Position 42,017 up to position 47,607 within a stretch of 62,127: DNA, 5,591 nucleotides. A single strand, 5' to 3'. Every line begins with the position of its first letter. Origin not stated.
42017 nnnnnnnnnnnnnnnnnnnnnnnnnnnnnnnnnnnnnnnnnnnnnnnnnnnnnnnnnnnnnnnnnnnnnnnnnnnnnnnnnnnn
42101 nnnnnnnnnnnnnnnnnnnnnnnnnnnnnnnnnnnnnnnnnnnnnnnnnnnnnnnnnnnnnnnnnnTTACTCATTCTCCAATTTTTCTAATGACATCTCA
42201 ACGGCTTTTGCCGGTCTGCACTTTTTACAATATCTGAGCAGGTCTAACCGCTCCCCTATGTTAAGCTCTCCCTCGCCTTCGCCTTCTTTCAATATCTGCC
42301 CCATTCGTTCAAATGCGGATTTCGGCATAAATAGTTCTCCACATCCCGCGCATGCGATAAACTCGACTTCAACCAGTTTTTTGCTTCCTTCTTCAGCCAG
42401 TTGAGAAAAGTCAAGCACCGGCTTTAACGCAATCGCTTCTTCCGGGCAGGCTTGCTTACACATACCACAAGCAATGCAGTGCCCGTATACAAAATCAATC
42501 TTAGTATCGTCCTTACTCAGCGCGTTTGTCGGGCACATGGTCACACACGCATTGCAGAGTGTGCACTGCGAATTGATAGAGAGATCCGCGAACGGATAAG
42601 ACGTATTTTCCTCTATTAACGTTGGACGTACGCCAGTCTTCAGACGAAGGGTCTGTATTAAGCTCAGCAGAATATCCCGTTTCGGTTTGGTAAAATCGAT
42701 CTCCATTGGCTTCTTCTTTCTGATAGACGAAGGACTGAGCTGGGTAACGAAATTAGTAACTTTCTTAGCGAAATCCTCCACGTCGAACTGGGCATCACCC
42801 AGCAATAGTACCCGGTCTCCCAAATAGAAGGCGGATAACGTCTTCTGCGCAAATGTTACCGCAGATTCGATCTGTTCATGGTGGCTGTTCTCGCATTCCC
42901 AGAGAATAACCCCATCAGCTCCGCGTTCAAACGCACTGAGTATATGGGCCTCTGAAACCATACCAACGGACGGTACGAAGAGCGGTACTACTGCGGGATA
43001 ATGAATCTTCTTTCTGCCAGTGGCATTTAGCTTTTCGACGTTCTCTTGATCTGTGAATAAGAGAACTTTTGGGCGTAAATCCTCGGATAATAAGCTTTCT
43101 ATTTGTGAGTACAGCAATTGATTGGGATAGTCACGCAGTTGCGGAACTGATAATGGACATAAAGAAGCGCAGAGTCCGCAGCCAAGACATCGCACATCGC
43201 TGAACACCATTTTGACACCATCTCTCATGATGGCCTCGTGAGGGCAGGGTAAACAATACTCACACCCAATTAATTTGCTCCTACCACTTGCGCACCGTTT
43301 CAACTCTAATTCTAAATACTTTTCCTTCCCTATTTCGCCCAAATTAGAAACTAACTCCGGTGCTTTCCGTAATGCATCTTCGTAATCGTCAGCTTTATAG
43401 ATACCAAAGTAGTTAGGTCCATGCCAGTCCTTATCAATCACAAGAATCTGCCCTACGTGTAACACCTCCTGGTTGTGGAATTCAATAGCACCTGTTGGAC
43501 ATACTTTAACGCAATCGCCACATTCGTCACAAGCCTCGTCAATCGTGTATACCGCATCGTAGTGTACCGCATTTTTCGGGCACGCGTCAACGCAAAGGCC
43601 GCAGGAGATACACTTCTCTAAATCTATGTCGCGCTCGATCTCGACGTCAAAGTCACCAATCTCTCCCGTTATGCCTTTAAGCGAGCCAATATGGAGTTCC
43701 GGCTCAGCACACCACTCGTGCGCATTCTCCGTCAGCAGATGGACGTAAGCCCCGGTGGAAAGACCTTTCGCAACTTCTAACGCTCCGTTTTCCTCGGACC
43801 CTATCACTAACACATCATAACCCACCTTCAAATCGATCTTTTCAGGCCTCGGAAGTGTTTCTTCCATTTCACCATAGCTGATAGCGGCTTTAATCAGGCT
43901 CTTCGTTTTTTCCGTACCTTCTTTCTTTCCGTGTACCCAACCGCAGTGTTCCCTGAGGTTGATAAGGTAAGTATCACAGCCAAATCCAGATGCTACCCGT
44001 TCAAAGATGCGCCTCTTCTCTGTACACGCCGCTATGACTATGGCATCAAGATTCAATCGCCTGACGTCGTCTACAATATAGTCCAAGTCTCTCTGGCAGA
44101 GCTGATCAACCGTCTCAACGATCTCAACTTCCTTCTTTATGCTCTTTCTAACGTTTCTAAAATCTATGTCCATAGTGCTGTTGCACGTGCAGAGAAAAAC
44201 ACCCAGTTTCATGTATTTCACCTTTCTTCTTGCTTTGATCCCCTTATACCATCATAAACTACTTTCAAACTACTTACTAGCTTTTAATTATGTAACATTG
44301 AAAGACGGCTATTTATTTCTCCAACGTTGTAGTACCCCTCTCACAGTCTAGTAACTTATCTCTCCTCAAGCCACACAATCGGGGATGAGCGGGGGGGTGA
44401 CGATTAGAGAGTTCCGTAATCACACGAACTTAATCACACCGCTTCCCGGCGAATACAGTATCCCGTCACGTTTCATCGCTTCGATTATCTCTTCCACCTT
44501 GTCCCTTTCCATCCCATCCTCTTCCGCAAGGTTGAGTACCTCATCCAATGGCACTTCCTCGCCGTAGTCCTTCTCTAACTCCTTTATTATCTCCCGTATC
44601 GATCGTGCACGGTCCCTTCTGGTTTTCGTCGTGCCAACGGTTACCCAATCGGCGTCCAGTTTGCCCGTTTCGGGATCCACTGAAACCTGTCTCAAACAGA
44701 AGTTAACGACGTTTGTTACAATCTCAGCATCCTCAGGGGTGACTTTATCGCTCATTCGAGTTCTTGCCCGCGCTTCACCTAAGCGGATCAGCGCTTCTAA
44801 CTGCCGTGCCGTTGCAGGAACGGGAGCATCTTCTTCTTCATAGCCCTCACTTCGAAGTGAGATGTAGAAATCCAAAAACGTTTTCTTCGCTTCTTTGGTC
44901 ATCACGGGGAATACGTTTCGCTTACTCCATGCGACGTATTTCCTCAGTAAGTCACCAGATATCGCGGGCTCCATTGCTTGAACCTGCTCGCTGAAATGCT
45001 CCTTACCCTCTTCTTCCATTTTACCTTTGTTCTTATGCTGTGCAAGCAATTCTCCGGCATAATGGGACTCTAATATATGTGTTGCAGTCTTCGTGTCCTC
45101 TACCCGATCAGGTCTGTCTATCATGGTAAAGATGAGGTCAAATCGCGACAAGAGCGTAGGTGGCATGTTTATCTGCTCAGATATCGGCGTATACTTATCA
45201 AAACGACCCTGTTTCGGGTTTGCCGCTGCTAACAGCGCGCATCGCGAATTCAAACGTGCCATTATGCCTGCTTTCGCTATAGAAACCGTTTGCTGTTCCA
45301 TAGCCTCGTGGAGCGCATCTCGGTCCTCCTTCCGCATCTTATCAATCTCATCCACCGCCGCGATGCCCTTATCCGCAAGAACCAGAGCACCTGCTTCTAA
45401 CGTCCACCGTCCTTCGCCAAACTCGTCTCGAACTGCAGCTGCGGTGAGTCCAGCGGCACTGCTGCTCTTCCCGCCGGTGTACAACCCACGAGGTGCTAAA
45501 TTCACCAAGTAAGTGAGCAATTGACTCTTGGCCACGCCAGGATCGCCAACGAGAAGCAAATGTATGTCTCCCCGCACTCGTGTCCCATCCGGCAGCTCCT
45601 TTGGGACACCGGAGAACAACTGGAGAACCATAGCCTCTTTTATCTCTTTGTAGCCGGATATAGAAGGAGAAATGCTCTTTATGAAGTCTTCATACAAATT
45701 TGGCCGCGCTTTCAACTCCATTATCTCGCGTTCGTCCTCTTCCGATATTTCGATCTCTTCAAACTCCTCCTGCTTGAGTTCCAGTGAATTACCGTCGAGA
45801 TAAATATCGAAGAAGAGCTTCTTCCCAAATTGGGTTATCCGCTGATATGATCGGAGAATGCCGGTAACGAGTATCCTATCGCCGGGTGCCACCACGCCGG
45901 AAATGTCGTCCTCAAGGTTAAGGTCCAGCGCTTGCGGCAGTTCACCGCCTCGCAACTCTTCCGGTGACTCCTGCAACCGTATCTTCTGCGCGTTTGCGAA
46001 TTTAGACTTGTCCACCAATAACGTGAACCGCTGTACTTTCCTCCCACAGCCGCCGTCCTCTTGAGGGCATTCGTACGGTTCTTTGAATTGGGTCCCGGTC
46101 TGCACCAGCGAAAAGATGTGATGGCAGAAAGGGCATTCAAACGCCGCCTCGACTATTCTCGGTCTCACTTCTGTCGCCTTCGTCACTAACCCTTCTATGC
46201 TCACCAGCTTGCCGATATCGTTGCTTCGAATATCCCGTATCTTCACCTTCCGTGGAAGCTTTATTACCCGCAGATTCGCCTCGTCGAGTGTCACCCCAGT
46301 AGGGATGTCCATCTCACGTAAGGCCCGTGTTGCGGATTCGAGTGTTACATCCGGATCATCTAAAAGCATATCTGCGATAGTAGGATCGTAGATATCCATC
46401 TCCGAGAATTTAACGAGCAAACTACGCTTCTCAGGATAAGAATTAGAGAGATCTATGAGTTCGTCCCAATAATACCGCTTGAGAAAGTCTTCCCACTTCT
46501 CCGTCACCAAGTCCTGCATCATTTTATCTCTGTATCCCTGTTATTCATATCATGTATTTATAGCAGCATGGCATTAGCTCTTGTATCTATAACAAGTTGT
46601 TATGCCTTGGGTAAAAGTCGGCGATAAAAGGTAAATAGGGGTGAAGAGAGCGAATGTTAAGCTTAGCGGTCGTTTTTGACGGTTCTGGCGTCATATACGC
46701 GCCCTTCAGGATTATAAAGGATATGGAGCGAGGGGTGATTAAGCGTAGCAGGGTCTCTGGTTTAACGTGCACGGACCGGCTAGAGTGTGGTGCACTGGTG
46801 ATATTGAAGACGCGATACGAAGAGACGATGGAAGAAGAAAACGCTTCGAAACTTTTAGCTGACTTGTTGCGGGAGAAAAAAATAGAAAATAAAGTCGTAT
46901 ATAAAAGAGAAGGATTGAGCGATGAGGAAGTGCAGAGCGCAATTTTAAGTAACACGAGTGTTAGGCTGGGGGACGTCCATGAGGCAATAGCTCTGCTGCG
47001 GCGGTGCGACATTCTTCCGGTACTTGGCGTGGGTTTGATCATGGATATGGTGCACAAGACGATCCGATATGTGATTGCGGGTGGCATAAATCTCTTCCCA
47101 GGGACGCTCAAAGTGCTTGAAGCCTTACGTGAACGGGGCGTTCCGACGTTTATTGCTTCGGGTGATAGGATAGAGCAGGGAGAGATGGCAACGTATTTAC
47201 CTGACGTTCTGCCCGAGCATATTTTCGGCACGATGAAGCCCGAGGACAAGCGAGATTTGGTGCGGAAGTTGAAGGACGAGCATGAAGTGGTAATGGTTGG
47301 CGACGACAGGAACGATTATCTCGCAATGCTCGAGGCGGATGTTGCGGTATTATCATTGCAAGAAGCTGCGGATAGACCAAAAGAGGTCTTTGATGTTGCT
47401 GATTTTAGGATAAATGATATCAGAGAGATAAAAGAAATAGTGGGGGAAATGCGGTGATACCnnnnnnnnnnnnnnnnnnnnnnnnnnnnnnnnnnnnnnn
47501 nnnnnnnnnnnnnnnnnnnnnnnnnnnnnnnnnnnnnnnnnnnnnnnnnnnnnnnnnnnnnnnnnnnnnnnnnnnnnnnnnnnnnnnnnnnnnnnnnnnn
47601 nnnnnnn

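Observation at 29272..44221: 15-kb island: two Tat-exported Mo/W enzymes bracketing surface thiol/sulfur-transfer fusion proteins, with one chaperone, one polyferredoxin and an Lrp regulator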

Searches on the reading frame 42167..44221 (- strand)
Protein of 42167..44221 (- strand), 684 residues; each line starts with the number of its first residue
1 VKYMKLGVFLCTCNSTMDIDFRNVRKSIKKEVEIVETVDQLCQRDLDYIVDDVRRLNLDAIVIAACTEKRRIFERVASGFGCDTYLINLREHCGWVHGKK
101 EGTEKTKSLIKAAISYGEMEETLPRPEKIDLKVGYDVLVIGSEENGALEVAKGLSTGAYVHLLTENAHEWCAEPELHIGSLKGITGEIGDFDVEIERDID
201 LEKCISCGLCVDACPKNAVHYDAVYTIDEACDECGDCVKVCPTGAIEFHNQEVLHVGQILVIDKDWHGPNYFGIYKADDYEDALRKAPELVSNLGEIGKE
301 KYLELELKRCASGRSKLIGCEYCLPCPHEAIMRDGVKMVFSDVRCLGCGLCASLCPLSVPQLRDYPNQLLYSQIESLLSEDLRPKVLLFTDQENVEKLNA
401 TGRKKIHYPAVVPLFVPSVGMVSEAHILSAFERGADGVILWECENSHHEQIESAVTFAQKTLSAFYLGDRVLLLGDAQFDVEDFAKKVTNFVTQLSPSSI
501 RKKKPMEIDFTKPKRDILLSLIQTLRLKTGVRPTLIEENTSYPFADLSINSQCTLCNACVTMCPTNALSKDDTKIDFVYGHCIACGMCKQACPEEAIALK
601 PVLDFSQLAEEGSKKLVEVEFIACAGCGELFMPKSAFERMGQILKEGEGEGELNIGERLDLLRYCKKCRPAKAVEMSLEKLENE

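Call 4: search_protein_families(library=pfam, proteins=[window:42167-44221:-], max_evalue=0.01)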
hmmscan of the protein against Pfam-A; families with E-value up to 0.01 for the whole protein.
window:42167-44221:- (684 aa): 15 families
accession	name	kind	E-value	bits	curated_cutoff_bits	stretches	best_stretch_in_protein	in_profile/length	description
PF00037.32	Fer4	-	7.9e-25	86.1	21.1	4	199-219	3-23/24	4Fe-4S binding domain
PF12838.12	Fer4_7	-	1.1e-23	83.8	27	6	203-245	1-52/52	4Fe-4S dicluster domain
PF13187.11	Fer4_9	-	1.6e-19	70.1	27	4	203-246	1-52/52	4Fe-4S dicluster domain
PF14697.11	Fer4_21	-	4.4e-17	62.4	35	3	199-247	3-58/59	4Fe-4S dicluster domain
PF13484.11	Fer4_16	-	5e-16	59.7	30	3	231-249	2-20/66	4Fe-4S double cluster binding domain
PF13237.11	Fer4_10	-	6.4e-16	58.5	25.5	3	550-593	6-53/53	4Fe-4S dicluster domain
PF12797.12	Fer4_2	-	1.7e-12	46.9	24.5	1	199-215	5-21/22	4Fe-4S binding domain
PF25160.1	LdpA_Fe-S-bd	-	2.4e-12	46.9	27.6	3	210-250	9-47/49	LdpA Fe-S cluster-binding domain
PF02662.21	FlpD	-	1.2e-11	45.1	22.3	1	390-495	6-119/123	Methyl-viologen-reducing hydrogenase, delta subunit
PF12837.12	Fer4_6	-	3.4e-11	43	25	2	228-246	6-24/24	4Fe-4S binding domain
PF13534.11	Fer4_17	-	8.7e-10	39.4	22.2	0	200-217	42-59/61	4Fe-4S dicluster domain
PF13746.11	Fer4_18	-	6.4e-09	36.5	27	1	550-593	58-96/114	4Fe-4S dicluster domain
PF13183.11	Fer4_8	-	2.1e-08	35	27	0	201-215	2-16/68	4Fe-4S dicluster domain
PF12800.12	Fer4_4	-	7.9e-07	29.3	24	1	202-216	2-16/17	4Fe-4S binding domain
PF12798.12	Fer4_3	-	1.6e-06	28.9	27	1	204-218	1-15/15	4Fe-4S binding domain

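Call 7: search_protein_families(library=ncbifam, proteins=[window:42167-44221:-], max_evalue=0.001)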
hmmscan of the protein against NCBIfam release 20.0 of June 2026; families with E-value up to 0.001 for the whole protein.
window:42167-44221:- (684 aa): 98 families (the best 25 are shown)
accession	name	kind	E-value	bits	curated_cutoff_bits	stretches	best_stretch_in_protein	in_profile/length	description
NF040770.1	hetero_SS_HdrA2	exception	7.6e-47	159.9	1100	4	5-162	1-167/777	CoB-CoM heterodisulfide reductase HdrA2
NF041891.1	hdrA_Methbact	equivalog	1.1e-42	146.2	1300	4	301-458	558-720/762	ferredoxin:CoB-CoM heterodisulfide reductase subunit HdrA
NF041778.1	hetero_SS_HdrA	equivalog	1.2e-33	115.9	1400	3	5-146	7-154/771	ferredoxin:CoB-CoM heterodisulfide reductase subunit HdrA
NF038196.1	ferrodoxin_EFR1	subfamily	3.1e-24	86.4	75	2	546-600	179-232/242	EFR1 family ferrodoxin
NF058577.1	FdxA_fam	equivalog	2.2e-22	79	65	3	548-596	4-52/52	4Fe-4S ferredoxin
TIGR02700.1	flavo_MJ0208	hypoth_equivalog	5e-22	78.3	251.35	3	550-598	147-195/234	dihydromethanopterin reductase (acceptor)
NF009053.0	PRK12387.1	subfamily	9e-22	77.7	204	2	551-675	38-165/180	formate hydrogenlyase complex iron-sulfur subunit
TIGR02179.1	PorD_KorD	subfamily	7.1e-19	67.7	60.05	2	550-599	24-74/78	2-oxoacid:acceptor oxidoreductase, delta subunit, pyruvate/2-ketoisovalerate family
NF040864.1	HgcB_ferredoxin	equivalog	1.1e-18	66.9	99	2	199-249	11-64/93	mercury methylation ferredoxin HgcB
NF040684.1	PorD_Arch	equivalog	1.4e-17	63.5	120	3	549-599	30-81/85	pyruvate synthase subunit PorD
NF045874.1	Vhu_polyferre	exception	6.7e-17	61.3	600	2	551-595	30-74/381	F420-non-reducing hydrogenase associated-polyferredoxin VhuB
TIGR04041.1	activase_YjjW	hypoth_equivalog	7e-17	61.7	250.2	3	551-626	41-116/276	YjjW family glycine radical enzyme activase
TIGR01944.1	rnfB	subfamily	9.5e-17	61.2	68.7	2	550-604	112-167/190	RnfABCDGE type electron transport complex subunit B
NF042909.1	FMH_DH_FwdF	exception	1.1e-15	57.5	375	3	193-261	216-290/336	tungsten-dependent formylmethanofuran dehydrogenase subunit FwdF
NF043069.1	T4HPD_activ_SAM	equivalog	1.4e-15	57.5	425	2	199-254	48-105/299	trans-4-hydroxy-L-proline dehydratase activase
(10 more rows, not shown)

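Call 64: search_solved_structures(query=window:42167-44221:-, max_evalue=0.001)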
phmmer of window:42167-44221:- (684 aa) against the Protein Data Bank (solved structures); distinct sequences matched with E-value up to 0.001: 61 (the best 60 are shown).
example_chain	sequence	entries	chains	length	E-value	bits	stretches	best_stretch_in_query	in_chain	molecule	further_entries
5odc_A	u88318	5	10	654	1.2e-21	79.8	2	4-146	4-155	Heterodisulfide reductase, subunit A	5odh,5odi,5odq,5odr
9sfi_A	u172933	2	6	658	9.3e-20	73.5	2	300-379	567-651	CoB--CoM heterodisulfide reductase iron-sulfur subunit A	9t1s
9sw6_G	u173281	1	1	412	3.6e-17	65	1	187-248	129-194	Polyferredoxin protein MvhB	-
9sfi_O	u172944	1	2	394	1.1e-16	63.4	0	550-599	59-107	Ferredoxin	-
8rvu_a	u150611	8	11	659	2e-16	62.5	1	3-144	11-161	H(2):CoB-CoM heterodisulfide,ferredoxin reductase subunit A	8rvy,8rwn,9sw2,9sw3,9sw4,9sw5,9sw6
8rvv_A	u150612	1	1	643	5.3e-16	61.1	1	5-144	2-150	H(2):CoB-CoM heterodisulfide,ferredoxin reductase subunit A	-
7bkb_A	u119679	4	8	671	4.6e-13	51.4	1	5-142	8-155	CoB--CoM heterodisulfide reductase iron-sulfur subunit A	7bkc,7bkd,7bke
9sfi_T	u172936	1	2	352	1.4e-12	49.9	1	194-252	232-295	4Fe-4S ferredoxin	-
9sw6_H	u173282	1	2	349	6e-10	41.1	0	198-252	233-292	Tungsten formylmethanofuran dehydrogenase, subunit F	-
7z0s_F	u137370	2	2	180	2.1e-09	39.3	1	551-672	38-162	Formate hydrogenlyase subunit 6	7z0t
5t5i_F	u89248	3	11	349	5.9e-09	37.8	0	198-251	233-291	Tungsten formylmethanofuran dehydrogenase subunit fwdF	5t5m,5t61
7zc6_B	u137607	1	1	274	1.3e-08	36.7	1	193-251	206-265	RnfB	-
7p62_I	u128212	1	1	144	4.2e-08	35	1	550-653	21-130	NADH-quinone oxidoreductase subunit I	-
7p69_I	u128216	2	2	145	4.3e-08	35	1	550-653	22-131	NADH-quinone oxidoreductase subunit I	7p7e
7p7k_I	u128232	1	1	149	4.4e-08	35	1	550-653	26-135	NADH-quinone oxidoreductase subunit I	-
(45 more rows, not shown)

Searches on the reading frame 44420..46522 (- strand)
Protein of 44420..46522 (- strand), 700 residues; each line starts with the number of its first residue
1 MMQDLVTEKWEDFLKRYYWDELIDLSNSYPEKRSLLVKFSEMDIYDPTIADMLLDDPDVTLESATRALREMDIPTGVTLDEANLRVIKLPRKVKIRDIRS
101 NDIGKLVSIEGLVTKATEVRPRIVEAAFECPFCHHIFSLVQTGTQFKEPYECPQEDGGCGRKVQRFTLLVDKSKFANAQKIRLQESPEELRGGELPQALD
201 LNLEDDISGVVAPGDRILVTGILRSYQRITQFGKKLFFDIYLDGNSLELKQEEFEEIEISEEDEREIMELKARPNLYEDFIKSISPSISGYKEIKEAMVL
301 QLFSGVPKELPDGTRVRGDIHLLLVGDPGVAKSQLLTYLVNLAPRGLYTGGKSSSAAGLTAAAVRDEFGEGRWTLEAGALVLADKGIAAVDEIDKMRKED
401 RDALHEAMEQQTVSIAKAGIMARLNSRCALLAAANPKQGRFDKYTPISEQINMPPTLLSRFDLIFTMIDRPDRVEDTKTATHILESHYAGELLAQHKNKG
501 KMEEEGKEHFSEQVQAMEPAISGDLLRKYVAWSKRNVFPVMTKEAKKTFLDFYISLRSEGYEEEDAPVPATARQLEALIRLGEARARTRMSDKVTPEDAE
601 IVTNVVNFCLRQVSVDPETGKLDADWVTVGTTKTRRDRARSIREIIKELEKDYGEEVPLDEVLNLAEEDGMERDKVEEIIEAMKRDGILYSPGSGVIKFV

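Call 4: search_protein_families(library=pfam, proteins=[window:44420-46522:-], max_evalue=0.01)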
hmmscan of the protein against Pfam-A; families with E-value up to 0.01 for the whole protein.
window:44420-46522:- (700 aa): 8 families
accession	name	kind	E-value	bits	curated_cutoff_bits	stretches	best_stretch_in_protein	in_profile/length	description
PF00493.29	MCM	-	1.2e-94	316.1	23.3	1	264-487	2-224/224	MCM P-loop domain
PF17207.9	MCM_OB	-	9e-35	119.6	24.8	1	94-226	1-125/126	MCM OB domain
PF17855.7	MCM_lid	-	7.7e-23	81.2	27.4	1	524-608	1-85/87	MCM AAA-lid domain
PF21120.3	MCM_WH_arc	-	3.8e-12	46.5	26.1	1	637-698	1-63/63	Archaeal MCM, winged-helix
PF01078.27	Mg_chelatase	-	3.5e-09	36.8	20.3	1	371-438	94-160/207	Magnesium chelatase, subunit ChlI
PF07728.20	AAA_5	-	5.1e-07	30.2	22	1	321-438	1-125/139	AAA domain (dynein-related subfamily)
PF14551.11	MCM_N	-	0.00042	21.1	24.9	1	8-71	2-72/95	MCM N-terminal domain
PF07726.17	AAA_3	-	0.0009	19.6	27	1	321-437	1-113/131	ATPase family associated with various cellular activities (AAA)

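Call 69: list_cluster_members(proteins=[window:44420-46522:-, window:30838-33657:-, window:38477-40711:-, window:35475-36773:+, window:42167-44221:-, window:53870-54757:+, P0007, P0095])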
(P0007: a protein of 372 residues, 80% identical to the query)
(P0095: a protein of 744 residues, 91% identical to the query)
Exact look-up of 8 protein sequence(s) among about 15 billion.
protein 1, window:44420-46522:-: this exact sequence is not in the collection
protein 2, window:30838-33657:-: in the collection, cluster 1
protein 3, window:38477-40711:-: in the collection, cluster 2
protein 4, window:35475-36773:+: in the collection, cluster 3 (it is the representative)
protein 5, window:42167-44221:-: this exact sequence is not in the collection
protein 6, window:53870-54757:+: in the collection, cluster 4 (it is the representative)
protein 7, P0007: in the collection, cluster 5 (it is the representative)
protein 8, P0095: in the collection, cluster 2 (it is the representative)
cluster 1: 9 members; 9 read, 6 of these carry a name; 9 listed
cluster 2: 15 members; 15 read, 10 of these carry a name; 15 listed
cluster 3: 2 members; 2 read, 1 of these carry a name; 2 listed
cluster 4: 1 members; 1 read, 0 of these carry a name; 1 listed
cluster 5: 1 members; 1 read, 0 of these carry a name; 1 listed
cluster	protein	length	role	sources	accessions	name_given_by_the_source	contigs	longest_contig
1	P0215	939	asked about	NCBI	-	-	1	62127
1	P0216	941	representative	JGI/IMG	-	formate dehydrogenase major subunit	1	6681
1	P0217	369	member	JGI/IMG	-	formate dehydrogenase major subunit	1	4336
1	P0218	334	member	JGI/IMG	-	formate dehydrogenase major subunit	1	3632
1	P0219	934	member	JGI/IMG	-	formate dehydrogenase major subunit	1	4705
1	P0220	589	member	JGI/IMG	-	formate dehydrogenase major subunit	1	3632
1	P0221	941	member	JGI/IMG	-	formate dehydrogenase major subunit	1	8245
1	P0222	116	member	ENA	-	-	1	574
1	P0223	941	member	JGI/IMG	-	-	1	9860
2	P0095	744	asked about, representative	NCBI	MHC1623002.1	MAG: molybdopterin-containing oxidoreductase family protein [Candidatus ...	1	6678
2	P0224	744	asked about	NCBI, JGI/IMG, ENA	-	-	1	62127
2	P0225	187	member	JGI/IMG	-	thiosulfate reductase/polysulfide reductase chain A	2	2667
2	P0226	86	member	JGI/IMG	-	thiosulfate reductase/polysulfide reductase chain A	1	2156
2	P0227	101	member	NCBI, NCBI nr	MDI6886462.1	MAG: molybdopterin dinucleotide binding domain-containing protein, partial [archaeon] | molybdopterin dinucleotide binding domain-containing protein [archaeon]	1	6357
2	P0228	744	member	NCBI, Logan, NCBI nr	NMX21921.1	hypothetical protein C5S30_05720 [ANME-1 cluster archaeon GoMg4] | hypothetical protein [ANME-1 cluster archaeon GoMg4]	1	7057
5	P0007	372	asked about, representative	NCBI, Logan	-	-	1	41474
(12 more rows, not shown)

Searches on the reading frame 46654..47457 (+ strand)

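Call 4: search_protein_families(library=pfam, proteins=[window:46654-47457:+], max_evalue=0.01)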
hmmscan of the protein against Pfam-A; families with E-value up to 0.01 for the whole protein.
window:46654-47457:+ (267 aa): 2 families
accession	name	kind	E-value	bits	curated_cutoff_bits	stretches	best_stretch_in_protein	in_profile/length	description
PF00702.32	Hydrolase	-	2.2e-14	54.7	26.4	1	131-229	85-191/191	haloacid dehalogenase-like hydrolase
PF13419.12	HAD_2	-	0.0022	18.6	23.8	0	132-232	65-175/178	Haloacid dehalogenase-like hydrolase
